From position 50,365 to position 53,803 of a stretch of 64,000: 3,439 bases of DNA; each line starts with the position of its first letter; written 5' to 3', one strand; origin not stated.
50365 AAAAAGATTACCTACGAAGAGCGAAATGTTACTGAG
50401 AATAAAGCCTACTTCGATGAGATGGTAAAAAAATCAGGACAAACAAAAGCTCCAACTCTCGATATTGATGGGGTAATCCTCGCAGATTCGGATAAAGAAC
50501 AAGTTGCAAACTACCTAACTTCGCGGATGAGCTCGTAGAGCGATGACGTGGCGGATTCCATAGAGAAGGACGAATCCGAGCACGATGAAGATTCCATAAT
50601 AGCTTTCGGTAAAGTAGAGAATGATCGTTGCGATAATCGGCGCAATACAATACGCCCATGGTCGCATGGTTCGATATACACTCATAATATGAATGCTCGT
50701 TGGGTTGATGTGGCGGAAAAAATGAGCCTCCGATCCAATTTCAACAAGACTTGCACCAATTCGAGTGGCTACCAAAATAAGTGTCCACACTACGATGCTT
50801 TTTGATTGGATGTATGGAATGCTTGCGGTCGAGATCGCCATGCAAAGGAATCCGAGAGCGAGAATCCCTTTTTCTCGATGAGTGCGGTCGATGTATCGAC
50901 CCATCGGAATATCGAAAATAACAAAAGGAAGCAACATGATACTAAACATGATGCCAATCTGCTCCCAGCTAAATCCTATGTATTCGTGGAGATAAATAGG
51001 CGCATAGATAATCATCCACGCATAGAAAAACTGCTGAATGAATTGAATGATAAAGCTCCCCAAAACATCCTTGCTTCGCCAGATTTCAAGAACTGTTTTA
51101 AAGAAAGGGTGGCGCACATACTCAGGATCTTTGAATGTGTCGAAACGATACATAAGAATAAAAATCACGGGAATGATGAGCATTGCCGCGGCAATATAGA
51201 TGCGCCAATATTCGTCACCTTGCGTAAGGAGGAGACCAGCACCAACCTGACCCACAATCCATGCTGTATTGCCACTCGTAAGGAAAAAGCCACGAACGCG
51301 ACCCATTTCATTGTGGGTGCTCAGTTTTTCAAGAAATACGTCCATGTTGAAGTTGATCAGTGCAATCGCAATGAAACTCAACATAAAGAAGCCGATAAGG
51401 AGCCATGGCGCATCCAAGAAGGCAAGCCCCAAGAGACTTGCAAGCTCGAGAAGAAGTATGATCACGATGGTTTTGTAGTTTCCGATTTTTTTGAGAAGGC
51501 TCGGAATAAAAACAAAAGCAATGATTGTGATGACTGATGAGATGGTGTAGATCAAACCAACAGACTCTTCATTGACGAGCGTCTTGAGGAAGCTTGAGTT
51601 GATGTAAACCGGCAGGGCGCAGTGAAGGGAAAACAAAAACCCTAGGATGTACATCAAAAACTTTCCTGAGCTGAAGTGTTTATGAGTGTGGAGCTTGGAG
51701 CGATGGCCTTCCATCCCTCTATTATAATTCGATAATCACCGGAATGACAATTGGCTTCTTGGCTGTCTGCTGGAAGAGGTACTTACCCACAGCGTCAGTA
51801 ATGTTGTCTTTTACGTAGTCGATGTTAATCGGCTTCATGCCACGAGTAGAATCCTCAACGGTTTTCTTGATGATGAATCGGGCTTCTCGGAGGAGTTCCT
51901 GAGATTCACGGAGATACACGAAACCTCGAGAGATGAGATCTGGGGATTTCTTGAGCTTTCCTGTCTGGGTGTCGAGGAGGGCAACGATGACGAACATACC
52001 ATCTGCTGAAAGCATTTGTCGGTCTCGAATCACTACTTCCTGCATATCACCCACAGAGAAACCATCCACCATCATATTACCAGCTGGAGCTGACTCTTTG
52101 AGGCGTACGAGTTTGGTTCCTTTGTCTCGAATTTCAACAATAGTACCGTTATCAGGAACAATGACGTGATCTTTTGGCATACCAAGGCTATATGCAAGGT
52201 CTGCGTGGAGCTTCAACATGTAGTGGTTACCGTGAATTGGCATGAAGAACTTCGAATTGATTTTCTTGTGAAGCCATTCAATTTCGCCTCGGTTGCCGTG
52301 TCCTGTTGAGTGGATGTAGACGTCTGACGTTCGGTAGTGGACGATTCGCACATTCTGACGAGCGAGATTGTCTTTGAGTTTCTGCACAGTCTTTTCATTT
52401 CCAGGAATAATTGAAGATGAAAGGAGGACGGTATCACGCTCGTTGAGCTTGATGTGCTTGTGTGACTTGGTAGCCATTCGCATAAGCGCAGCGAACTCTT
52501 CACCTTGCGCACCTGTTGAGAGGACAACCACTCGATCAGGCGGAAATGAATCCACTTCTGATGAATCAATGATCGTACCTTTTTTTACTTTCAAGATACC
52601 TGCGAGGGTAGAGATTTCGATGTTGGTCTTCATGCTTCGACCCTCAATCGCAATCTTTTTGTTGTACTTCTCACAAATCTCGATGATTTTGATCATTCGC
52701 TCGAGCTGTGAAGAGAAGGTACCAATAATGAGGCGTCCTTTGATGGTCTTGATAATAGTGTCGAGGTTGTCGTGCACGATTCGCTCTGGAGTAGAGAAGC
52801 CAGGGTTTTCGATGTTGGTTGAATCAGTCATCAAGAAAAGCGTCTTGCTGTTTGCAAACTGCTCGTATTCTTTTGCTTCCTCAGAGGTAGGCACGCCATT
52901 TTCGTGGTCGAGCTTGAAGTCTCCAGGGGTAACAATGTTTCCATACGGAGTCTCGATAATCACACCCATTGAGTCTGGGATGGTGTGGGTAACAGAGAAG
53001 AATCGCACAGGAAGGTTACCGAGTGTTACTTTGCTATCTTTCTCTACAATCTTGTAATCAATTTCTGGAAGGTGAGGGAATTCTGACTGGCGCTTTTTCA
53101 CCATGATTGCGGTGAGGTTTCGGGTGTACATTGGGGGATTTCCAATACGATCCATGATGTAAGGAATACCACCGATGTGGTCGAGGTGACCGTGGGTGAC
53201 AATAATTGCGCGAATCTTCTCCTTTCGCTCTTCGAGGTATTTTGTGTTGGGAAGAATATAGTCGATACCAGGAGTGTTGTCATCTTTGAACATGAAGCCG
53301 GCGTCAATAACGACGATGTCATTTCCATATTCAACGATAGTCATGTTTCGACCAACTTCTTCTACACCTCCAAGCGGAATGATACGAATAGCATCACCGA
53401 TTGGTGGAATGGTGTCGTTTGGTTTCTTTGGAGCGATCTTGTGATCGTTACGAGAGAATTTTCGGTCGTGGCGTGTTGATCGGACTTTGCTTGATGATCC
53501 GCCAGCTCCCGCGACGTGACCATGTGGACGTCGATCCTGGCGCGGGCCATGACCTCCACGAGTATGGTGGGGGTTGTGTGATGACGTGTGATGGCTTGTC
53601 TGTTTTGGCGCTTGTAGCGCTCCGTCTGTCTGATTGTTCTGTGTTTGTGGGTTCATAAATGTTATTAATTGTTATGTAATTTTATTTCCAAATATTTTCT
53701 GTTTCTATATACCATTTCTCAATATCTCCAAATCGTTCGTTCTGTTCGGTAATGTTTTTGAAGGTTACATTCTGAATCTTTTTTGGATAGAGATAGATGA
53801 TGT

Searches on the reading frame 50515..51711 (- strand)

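Call 75: search_protein_families(library=pfam, proteins=[window:50515-51711:-], max_evalue=0.0001)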
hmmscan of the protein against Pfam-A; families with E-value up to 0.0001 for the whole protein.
window:50515-51711:- (398 aa): 2 families
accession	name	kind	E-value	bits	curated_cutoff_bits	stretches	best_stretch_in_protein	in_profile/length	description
PF07690.21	MFS_1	-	6.4e-25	88.2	33.4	2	25-248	6-235/347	Major Facilitator Superfamily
PF12832.13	MFS_1_like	-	1e-07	31.8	25.2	1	25-261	10-258/373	MFS_1 like family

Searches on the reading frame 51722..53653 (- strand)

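Call 21: search_protein_families(library=pfam, proteins=[window:51722-53653:-], max_evalue=0.00001)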
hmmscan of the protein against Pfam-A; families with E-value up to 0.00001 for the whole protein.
window:51722-53653:- (643 aa): 4 families
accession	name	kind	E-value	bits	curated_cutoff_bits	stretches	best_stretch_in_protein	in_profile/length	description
PF22505.1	RNase_J_b_CASP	-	3.5e-41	140.4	27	1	305-430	1-126/126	Ribonuclease J, beta-CASP domain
PF17770.6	RNase_J_C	-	2.4e-25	89.9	23.8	1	541-643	1-102/102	Ribonuclease J C-terminal domain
PF00753.33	Lactamase_B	-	1.1e-15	58.6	22.7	1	100-257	4-161/196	Metallo-beta-lactamase superfamily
PF12706.13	Lactamase_B_2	-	1.7e-10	41.3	27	1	138-248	23-145/200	Beta-lactamase superfamily domain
